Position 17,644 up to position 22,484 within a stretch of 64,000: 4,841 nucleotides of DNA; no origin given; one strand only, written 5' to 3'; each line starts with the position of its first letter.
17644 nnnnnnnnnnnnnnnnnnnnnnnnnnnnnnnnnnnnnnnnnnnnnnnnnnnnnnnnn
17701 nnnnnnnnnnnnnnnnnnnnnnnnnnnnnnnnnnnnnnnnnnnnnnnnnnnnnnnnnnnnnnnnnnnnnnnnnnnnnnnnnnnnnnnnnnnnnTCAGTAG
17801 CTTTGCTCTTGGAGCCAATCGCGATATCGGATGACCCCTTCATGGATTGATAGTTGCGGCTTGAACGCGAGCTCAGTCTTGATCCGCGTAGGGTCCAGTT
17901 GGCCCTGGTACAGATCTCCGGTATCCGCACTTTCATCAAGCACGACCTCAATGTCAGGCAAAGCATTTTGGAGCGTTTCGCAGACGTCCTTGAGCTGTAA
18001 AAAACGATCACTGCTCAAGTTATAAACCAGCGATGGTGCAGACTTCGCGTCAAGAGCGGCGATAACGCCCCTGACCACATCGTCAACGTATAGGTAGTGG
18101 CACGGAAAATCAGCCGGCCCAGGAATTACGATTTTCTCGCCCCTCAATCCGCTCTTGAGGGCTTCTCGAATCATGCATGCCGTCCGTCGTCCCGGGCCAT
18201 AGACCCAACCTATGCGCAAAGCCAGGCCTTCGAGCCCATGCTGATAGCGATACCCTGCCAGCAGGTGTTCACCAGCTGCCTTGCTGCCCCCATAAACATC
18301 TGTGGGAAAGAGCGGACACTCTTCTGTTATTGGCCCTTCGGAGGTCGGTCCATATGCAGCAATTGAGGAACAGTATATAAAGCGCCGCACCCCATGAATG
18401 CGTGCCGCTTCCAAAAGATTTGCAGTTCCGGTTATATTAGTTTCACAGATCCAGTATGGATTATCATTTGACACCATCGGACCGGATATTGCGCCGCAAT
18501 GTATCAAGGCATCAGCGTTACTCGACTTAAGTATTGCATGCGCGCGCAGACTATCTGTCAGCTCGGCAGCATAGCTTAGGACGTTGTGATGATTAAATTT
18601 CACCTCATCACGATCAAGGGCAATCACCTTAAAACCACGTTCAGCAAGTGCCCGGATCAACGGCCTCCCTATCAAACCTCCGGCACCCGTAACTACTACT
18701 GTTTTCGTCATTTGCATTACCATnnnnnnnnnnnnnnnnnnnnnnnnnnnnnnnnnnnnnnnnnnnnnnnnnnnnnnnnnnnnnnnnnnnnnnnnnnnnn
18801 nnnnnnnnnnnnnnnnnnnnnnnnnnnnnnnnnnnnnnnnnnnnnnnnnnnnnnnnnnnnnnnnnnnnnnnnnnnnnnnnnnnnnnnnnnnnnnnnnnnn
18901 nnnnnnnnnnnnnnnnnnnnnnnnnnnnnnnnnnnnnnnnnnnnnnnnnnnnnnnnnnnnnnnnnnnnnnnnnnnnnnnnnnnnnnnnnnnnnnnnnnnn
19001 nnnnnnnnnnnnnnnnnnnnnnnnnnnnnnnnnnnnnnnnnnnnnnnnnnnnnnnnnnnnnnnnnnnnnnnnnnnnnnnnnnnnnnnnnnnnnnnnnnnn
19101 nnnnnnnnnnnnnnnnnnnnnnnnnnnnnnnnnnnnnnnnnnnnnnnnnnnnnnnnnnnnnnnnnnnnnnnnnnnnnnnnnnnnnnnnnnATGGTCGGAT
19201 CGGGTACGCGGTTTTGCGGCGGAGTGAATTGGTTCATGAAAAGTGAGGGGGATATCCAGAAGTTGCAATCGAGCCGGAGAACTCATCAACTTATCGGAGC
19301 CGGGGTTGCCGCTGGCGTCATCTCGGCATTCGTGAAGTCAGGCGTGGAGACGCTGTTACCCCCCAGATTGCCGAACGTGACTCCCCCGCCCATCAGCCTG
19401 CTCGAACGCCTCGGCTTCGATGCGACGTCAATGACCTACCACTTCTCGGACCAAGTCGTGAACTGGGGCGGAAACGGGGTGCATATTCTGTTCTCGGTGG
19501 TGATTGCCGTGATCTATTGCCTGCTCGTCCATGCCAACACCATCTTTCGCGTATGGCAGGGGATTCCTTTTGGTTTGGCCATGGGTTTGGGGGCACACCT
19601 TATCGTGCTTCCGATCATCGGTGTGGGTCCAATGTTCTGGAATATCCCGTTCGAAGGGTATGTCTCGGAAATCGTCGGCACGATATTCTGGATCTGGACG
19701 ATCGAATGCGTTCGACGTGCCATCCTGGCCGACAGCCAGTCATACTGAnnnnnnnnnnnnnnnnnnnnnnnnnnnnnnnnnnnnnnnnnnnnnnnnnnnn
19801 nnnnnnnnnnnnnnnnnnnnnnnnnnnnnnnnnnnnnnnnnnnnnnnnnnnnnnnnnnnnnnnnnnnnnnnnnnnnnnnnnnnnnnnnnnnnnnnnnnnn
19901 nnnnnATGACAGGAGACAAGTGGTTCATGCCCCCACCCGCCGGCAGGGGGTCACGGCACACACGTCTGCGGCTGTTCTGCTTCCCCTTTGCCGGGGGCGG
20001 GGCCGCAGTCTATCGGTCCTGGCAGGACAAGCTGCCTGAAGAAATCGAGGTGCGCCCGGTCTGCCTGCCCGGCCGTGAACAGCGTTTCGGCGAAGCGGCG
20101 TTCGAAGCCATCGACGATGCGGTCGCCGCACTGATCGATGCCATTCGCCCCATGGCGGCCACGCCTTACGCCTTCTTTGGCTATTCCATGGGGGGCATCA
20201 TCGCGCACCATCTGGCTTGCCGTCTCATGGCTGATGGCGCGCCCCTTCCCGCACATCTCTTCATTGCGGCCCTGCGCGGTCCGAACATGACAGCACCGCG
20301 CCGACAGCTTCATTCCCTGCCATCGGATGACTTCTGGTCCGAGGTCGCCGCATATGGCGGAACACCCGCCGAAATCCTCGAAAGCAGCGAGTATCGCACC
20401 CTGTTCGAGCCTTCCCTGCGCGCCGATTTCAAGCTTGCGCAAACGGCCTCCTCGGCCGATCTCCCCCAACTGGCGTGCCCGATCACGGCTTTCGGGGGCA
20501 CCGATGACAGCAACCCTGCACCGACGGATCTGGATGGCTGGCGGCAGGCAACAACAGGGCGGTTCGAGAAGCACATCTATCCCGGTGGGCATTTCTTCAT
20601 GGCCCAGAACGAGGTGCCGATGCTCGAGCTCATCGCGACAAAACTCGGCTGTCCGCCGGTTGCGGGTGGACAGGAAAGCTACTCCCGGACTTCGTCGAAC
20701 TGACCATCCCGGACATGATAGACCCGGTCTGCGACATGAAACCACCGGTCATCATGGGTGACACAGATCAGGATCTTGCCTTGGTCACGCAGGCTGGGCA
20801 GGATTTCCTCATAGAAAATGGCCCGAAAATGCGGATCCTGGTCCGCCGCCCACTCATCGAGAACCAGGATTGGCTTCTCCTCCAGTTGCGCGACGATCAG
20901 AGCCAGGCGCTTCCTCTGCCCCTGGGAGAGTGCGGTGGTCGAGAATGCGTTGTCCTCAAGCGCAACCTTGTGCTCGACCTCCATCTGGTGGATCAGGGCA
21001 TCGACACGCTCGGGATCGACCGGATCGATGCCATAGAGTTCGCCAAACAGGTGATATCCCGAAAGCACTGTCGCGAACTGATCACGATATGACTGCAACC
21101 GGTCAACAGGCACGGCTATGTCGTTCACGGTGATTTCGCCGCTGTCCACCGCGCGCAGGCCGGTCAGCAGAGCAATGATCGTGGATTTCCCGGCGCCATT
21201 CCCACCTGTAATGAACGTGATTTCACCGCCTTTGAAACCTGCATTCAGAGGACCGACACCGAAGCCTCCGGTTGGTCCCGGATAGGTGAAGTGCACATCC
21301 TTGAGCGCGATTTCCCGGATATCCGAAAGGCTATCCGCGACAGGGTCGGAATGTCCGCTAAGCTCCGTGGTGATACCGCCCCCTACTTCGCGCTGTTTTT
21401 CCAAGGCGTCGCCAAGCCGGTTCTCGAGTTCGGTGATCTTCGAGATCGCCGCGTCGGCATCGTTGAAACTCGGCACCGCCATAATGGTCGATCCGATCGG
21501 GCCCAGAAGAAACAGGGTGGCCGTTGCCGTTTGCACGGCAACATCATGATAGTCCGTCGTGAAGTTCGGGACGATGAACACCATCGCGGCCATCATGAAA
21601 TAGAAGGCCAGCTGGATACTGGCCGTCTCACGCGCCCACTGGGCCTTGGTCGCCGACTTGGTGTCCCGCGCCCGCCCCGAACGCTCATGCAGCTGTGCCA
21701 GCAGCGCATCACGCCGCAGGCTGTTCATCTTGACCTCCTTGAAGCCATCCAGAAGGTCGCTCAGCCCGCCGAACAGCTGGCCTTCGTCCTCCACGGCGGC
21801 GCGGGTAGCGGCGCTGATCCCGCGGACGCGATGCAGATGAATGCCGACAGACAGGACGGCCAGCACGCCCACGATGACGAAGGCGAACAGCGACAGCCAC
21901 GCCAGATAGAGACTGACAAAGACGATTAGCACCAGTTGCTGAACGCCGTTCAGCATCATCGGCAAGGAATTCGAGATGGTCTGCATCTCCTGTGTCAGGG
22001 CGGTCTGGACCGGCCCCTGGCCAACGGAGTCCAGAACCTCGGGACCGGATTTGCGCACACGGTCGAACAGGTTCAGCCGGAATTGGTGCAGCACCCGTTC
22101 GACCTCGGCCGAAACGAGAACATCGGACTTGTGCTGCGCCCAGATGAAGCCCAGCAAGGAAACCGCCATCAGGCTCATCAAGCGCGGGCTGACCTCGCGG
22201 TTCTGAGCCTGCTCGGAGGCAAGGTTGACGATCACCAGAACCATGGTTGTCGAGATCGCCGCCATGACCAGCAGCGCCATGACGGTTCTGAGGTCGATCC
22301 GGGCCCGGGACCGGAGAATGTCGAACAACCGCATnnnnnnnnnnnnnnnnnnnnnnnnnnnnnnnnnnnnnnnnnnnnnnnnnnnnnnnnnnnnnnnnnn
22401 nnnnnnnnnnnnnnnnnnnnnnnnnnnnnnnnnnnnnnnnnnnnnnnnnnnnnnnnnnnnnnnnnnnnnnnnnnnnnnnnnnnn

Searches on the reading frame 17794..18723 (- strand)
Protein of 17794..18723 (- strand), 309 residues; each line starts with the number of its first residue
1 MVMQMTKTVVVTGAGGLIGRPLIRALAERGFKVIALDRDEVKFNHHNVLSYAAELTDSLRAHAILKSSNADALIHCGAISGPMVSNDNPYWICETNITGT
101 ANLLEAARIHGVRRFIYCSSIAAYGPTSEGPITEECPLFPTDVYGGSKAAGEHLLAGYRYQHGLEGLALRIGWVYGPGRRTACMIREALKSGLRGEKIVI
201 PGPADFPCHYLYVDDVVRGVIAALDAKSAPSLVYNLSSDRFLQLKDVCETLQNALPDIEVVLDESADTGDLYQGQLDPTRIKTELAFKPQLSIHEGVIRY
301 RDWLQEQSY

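Call 6: search_protein_families(library=pfam, proteins=[window:17794-18723:-], max_evalue=0.001)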
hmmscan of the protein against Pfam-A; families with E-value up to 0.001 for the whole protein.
window:17794-18723:- (309 aa): 10 families
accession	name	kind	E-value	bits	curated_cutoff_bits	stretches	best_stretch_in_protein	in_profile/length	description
PF01370.27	Epimerase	-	2.3e-47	161.9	20.9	1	9-235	1-238/240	NAD dependent epimerase/dehydratase family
PF16363.11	GDP_Man_Dehyd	-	8.6e-34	117.9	27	1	11-297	2-329/332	GDP-mannose 4,6 dehydratase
PF04321.23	RmlD_sub_bind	-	5.7e-21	75.3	27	1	8-181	2-158/287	RmlD substrate binding domain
PF01073.25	3Beta_HSD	-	6e-20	71.8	22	1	10-225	1-230/280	3-beta hydroxysteroid dehydrogenase/isomerase family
PF02719.21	Polysacc_synt_2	-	4.8e-12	46.1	20.2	1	9-128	1-136/293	Polysaccharide biosynthesis protein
PF13460.12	NAD_binding_10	-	1.1e-11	45.4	27.2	1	13-145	1-122/184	NAD(P)H-binding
PF05368.20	NmrA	-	4.1e-09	36.9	27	1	5-120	1-107/298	NmrA-like family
PF07993.18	NAD_binding_4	-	5.3e-09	36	20.1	1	67-176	86-209/258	Male sterility protein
PF00106.31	adh_short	-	8.7e-06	25.8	26.6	1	7-44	1-38/195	short chain dehydrogenase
PF08659.16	KR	-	0.00019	21.9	22.6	0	8-39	2-34/180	KR domain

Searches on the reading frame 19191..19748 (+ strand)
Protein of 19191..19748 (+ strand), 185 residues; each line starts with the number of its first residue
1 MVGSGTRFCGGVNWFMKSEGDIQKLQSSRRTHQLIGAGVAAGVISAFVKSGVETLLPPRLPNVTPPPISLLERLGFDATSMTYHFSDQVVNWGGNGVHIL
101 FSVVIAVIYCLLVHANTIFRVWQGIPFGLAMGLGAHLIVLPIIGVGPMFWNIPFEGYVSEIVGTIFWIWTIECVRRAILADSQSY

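Call 6: search_protein_families(library=pfam, proteins=[window:19191-19748:+], max_evalue=0.001)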
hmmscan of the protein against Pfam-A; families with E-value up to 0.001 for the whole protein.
window:19191-19748:+ (185 aa): 1 family
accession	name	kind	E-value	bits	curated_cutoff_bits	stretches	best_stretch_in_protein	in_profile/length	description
PF07274.17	DUF1440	-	2.3e-44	151.1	34.7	1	43-173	1-135/135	Protein of unknown function (DUF1440)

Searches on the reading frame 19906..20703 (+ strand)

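Call 6: search_protein_families(library=pfam, proteins=[window:19906-20703:+], max_evalue=0.001)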
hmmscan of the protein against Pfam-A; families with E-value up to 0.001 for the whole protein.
window:19906-20703:+ (265 aa): 3 families
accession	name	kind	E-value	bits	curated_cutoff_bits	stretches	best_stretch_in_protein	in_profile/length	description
PF00975.26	Thioesterase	-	5e-42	145.1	26.4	1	22-243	2-222/226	Thioesterase domain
PF12697.13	Abhydrolase_6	-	5.3e-10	40.8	26.3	1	32-234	10-210/217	Alpha/beta hydrolase family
PF00561.26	Abhydrolase_1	-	0.00019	21.6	25.8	0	80-107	63-90/245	alpha/beta hydrolase fold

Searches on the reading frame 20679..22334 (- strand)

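Call 6: search_protein_families(library=pfam, proteins=[window:20679-22334:-], max_evalue=0.001)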
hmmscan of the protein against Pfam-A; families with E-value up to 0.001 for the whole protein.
window:20679-22334:- (551 aa): 5 families
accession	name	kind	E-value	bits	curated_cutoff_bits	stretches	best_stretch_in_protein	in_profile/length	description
PF00005.33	ABC_tran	-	4.7e-22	79.5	25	1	363-496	4-136/137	ABC transporter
PF02463.25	SMC_N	-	4.9e-08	33.1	40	1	456-543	124-213/220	RecF/RecN/SMC N terminal domain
PF13304.12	AAA_21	-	1.7e-07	32.1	27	0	372-406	1-35/304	AAA domain, putative AbiEii toxin, Type IV TA system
PF00664.28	ABC_membrane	-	9.3e-05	22.7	28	1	24-275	15-267/274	ABC transporter transmembrane region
PF13555.12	AAA_29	-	0.00023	21.3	27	1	370-391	23-44/61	P-loop containing region of AAA domain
